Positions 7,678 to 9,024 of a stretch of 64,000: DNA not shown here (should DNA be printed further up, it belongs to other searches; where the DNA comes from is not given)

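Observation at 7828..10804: KdpD split into two divergently transcribed genes; the N-terminal half has a Walker-A Lys-to-Arg change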

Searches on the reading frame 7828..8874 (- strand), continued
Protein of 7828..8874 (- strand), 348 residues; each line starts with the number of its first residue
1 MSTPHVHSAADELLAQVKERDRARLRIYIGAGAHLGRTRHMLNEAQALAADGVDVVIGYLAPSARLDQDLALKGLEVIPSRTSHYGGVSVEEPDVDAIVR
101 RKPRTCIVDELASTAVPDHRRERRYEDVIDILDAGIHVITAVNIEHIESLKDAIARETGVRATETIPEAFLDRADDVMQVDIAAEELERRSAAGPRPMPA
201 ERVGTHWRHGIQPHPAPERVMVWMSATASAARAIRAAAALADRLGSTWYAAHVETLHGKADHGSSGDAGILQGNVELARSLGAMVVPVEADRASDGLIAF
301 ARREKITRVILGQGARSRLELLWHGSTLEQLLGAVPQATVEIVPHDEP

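Call 17: find_encoding_contigs(protein=P0085, flank=10000, max_places=2)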
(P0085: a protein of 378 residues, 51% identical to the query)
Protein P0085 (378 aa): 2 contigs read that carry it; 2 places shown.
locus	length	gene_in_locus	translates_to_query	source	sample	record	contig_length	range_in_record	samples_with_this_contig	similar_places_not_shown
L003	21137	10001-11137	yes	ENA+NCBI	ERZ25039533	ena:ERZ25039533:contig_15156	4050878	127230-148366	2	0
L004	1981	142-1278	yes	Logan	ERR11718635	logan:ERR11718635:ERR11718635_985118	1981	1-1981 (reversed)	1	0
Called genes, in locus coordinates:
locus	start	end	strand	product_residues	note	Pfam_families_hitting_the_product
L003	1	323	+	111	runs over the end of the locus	PF03551:PadR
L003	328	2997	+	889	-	PF12704:MacB_PCD, PF02687:FtsX, PF12704:MacB_PCD, PF02687:FtsX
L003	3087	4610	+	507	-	PF13493:DUF4118, PF00512:HisKA, PF02518:HATPase_c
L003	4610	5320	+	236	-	PF00072:Response_reg, PF00486:Trans_reg_C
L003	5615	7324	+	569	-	PF03814:KdpA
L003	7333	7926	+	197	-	PF02669:KdpC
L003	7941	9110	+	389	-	PF00122:E1-E2_ATPase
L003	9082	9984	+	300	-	PF00702:Hydrolase, PF12710:HAD (faint)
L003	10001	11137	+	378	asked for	PF02702:KdpD, PF00582:Usp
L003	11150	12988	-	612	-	PF13520:AA_permease_2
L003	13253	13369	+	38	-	-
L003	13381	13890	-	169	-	PF08534:Redoxin, PF00578:AhpC-TSA, PF00085:Thioredoxin (weak), PF13905:Thioredoxin_8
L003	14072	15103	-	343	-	PF04199:Cyclase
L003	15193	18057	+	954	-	PF01564:Spermine_synth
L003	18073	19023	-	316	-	PF10017:Methyltransf_33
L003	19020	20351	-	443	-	PF12867:DinB_2, PF03781:FGE-sulfatase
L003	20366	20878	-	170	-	-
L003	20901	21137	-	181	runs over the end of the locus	PF13628:DUF4142, PF03713:DUF305 (weak)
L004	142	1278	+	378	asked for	PF02702:KdpD, PF00582:Usp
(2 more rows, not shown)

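Call 18: find_related_loci(query=window:7828-8874:-, collection=genome_contigs, flank=10000)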
Query window:7828-8874:- (348 aa) in genome_contigs; peptide patterns used: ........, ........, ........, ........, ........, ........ (x = any residue, [..] = any of these).
132 stretches matched a pattern, but none encodes a relative of the query by tblastn (E <= 1e-3).
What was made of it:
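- Tried and rejected: Scan of species-representative genomes for N2: nothing found (call 18).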

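Call 21: find_encoding_contigs(protein=P0122, flank=10000, max_places=3)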
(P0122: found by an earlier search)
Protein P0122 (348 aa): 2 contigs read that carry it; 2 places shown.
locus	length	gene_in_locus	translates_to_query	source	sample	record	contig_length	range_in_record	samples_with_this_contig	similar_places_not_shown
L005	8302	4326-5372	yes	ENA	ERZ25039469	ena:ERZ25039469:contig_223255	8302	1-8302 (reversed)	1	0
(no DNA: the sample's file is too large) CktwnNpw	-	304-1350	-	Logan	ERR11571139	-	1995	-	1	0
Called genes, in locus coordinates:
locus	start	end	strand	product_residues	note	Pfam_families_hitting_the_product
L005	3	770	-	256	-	?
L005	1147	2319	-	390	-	PF07642:BBP2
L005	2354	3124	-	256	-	PF00072:Response_reg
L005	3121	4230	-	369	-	PF13493:DUF4118, PF00512:HisKA, PF02518:HATPase_c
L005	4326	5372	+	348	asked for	PF02702:KdpD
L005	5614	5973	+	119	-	-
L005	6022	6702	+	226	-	PF00072:Response_reg, PF00486:Trans_reg_C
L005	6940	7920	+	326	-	PF00672:HAMP (weak), PF00512:HisKA, PF13581:HATPase_c_2, PF02518:HATPase_c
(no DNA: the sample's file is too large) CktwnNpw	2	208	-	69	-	?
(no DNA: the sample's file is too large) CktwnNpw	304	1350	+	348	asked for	PF02702:KdpD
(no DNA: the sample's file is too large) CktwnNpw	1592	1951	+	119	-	-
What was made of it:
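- Checked: A third, short-read (Logan) contig has the same gene order around N2, but its DNA could not be read and its upstream partial ORF was not identified as the kinase (call 21).
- An independent assembly has the same layout, and a third contig the same gene order around N2 (call 21).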

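Call 22: find_related_loci(query=A2, collection=metagenome_contigs, flank=10000)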
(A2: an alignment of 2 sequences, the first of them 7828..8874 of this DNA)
Query A2 (348 aa) in metagenome_contigs; peptide patterns used: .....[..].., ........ (x = any residue, [..] = any of these).
64 stretches matched a pattern; 2 encode a relative of the query (tblastn E <= 1e-3); 2 distinct loci.
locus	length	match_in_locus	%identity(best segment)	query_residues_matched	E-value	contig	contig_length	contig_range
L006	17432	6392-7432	32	22-343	6e-47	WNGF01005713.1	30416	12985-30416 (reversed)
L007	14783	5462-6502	32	22-343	6e-47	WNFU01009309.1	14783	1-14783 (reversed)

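Call 36: search_protein_families(library=pfam, proteins=[L003:3087-4610:+], max_evalue=0.01)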
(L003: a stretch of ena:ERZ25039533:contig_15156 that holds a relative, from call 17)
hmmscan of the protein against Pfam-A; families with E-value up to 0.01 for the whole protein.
L003:3087-4610:+ (507 aa): 5 families
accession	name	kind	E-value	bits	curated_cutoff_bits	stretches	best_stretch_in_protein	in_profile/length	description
PF02518.31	HATPase_c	-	4.1e-25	88.8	26.4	1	390-495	6-110/111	Histidine kinase-, DNA gyrase B-, and HSP90-like ATPase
PF13493.11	DUF4118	-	1.6e-21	76.5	28.4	1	12-114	2-104/107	Domain of unknown function (DUF4118)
PF00512.31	HisKA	-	1.1e-13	51.5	26.9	1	277-342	2-66/66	His Kinase A (phospho-acceptor) domain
PF13581.12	HATPase_c_2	-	0.00014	22.3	27.4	1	393-468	35-108/127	Histidine kinase-like ATPase domain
PF13492.12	GAF_3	-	0.0096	16.8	27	0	204-257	70-129/129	GAF domain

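Call 54: predict_structure(alignment_id=A3)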
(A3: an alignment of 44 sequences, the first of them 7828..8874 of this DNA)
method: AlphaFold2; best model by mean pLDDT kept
length: 348 residues; sequences in the alignment: 44
mean_pLDDT: 60.9   pTM: 0.44
mean pLDDT of the five models: 60.9, 60.1, 59.5, 59.4, 56.1
residues with pLDDT >= 90: 5; 70-90: 128; 50-70: 107; < 50: 108
segments of 3 or more residues with pLDDT < 50: 1-22, 31-33, 159-216, 257-263, 314-325, 346-348
pLDDT, mean of each block of 10 residues (from residue 1): 34 40 57 57 79 84 55 78 74 85 85 56 67 79 63 54 38 33 40 37 27 50 71 74 78 59 56 84 85 72 77 44 46 60 48
secondary structure, 60 per line:
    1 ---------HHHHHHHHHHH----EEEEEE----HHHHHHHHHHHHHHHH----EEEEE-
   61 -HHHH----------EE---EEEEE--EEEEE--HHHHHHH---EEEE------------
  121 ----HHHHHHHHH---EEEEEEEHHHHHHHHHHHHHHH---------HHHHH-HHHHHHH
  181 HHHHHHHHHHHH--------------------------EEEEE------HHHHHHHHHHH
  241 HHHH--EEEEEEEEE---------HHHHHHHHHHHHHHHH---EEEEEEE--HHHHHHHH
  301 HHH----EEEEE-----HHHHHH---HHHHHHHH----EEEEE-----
elements in order: H10-20 E25-30 H35-50 E55-59 H62-65 E81-85 E88-92 H95-101 E105-108 H125-133 E137-143 H144-158 H168-172 H174-192 E219-223 H230-244 E247-255 H265-280 E284-290 H293-303 E308-312 H318-323 H327-334 E339-343

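Call 60: fold_search(model_id=the predicted structure, library=pdb)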
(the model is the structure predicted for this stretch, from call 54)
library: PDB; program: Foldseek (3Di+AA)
matches with E <= 10: 1748; with E <= 0.001: 49
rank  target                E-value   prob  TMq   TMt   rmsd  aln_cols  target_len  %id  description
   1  2r8r_A                1.1e-12  1.00  0.34  0.55  11.2       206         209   32  Crystal structure of the N-terminal region (19..243) of sensor protein KdpD from Pseudomonas syringae pv. tomato str.  (released 2007-09-25)
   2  2r8r_B                1.3e-12  1.00  0.34  0.55  10.6       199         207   33  Crystal structure of the N-terminal region (19..243) of sensor protein KdpD from Pseudomonas syringae pv. tomato str.  (released 2007-09-25)
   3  7ji4                  5.9e-10  1.00  0.32  0.84   2.8       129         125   21  Universal stress protein (USP) domain of KdpD histidine kinase in complex with second messenger c-di-AMP (released 2021-05-26)
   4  5ahw_C                1.6e-07  1.00  0.30  0.67   4.6       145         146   19  Crystal structure of universal stress protein MSMEG_3811 in complex with cAMP (released 2015-04-01)
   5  6hcd_D                1.0e-06  1.00  0.27  0.60   4.8       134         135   20  Structure of universal stress protein from Archaeoglobus fulgidus (released 2018-08-29)
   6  5ahw_A                1.5e-06  1.00  0.28  0.69   4.2       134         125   17  Crystal structure of universal stress protein MSMEG_3811 in complex with cAMP (released 2015-04-01)
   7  6hcd_B                1.8e-06  1.00  0.27  0.61   5.4       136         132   20  Structure of universal stress protein from Archaeoglobus fulgidus (released 2018-08-29)
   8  5ahw_D                2.7e-06  1.00  0.30  0.76   3.2       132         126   20  Crystal structure of universal stress protein MSMEG_3811 in complex with cAMP (released 2015-04-01)
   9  3hgm_C                4.2e-06  1.00  0.28  0.64   5.5       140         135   21  Universal Stress Protein TeaD from the TRAP transporter TeaABC of Halomonas elongata (released 2010-03-02)
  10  5ahw_B                4.7e-06  1.00  0.30  0.73   3.6       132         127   20  Crystal structure of universal stress protein MSMEG_3811 in complex with cAMP (released 2015-04-01)
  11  2z08                  6.4e-06  1.00  0.27  0.66   4.4       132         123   20  Crystal structure of uncharacterized conserved protein from Thermus thermophilus HB8 (released 2007-11-13)
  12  3hgm_D                6.4e-06  1.00  0.28  0.62   5.1       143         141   20  Universal Stress Protein TeaD from the TRAP transporter TeaABC of Halomonas elongata (released 2010-03-02)
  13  3qtb_B                9.2e-06  1.00  0.27  0.60   5.4       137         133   20  Structure of the universal stress protein from Archaeoglobus fulgidus in complex with dAMP (released 2011-03-30)
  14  3hgm_A                9.8e-06  1.00  0.28  0.59   5.8       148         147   20  Universal Stress Protein TeaD from the TRAP transporter TeaABC of Halomonas elongata (released 2010-03-02)
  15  2z09                  1.4e-05  1.00  0.26  0.63   5.2       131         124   18  Crystal structure of uncharacterized conserved protein from Thermus thermophilus HB8 (released 2007-11-13)
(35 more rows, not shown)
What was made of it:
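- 7828..8874 (-): N2: stand-alone KdpD-N/Usp paralogue with degenerate catalytic motifs (G34H, K37R, Y39R, H113S, Q145E, N151K, R163T, R188E, and a 30-aa linker deletion). T38, D109, E110 and R190 are retained. The Usp part matches 7ji4 with a target-normalised TM-score of 0.84 (call 60).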

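Call 82: search_protein_representatives(protein=window:7828-8874:-)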
Query: 348 residues. Proteins with E-value up to 0.001 (for the whole library): 6030; up to 1e-10: 3453; up to 1e-30: 1101. The best 150 are listed.
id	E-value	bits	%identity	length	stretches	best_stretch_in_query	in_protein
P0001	4.1e-221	749.2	100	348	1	1-348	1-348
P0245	5.8e-91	321.5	37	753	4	19-201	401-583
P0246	1.5e-85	303.6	35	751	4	22-226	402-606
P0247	6.4e-84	298.3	35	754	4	22-195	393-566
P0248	1.2e-78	281.0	43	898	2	11-196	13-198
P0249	6.3e-76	272.0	35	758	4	23-198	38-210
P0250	2.3e-75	270.2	48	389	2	8-194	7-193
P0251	2.2e-74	267.0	35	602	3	11-194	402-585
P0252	9.5e-72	258.3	38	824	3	16-197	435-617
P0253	8.8e-70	251.8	40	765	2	21-194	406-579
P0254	1.1e-67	244.9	36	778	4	12-195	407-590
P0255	6.6e-65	235.8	35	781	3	12-195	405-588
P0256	5.1e-64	232.9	29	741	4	12-195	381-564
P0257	1.0e-63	231.9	35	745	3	20-203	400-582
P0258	9.2e-59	215.6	33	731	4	22-213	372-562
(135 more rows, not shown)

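Call 89: find_encoding_contigs(protein=P0246, flank=8000, max_places=2)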
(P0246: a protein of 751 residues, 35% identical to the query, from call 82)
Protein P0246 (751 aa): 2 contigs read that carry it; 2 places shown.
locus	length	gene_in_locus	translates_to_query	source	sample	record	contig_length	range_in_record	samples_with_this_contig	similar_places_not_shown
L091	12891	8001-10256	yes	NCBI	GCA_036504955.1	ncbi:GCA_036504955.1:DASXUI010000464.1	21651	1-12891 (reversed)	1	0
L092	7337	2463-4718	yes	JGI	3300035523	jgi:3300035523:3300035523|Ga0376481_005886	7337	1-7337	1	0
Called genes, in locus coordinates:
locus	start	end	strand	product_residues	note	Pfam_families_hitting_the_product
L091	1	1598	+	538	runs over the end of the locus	PF13493:DUF4118, PF00512:HisKA, PF02518:HATPase_c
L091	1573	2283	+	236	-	PF00072:Response_reg, PF00486:Trans_reg_C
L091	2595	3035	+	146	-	-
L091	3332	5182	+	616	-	PF03814:KdpA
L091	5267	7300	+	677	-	PF00122:E1-E2_ATPase, PF00702:Hydrolase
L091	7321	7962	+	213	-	PF02669:KdpC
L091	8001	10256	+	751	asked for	PF02702:KdpD, PF00582:Usp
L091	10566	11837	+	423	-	PF06439:3keto-disac_hyd, PF20407:DUF1583_N (faint), PF06439:3keto-disac_hyd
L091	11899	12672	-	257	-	PF07963:N_methyl (weak)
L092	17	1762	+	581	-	PF00122:E1-E2_ATPase, PF00702:Hydrolase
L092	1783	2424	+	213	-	PF02669:KdpC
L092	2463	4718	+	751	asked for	PF02702:KdpD, PF00582:Usp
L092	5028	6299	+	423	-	PF06439:3keto-disac_hyd, PF20407:DUF1583_N (faint), PF06439:3keto-disac_hyd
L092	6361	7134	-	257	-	PF07963:N_methyl (weak)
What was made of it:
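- One such protein, P0246, is encoded directly downstream of kdpABC (call 89).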
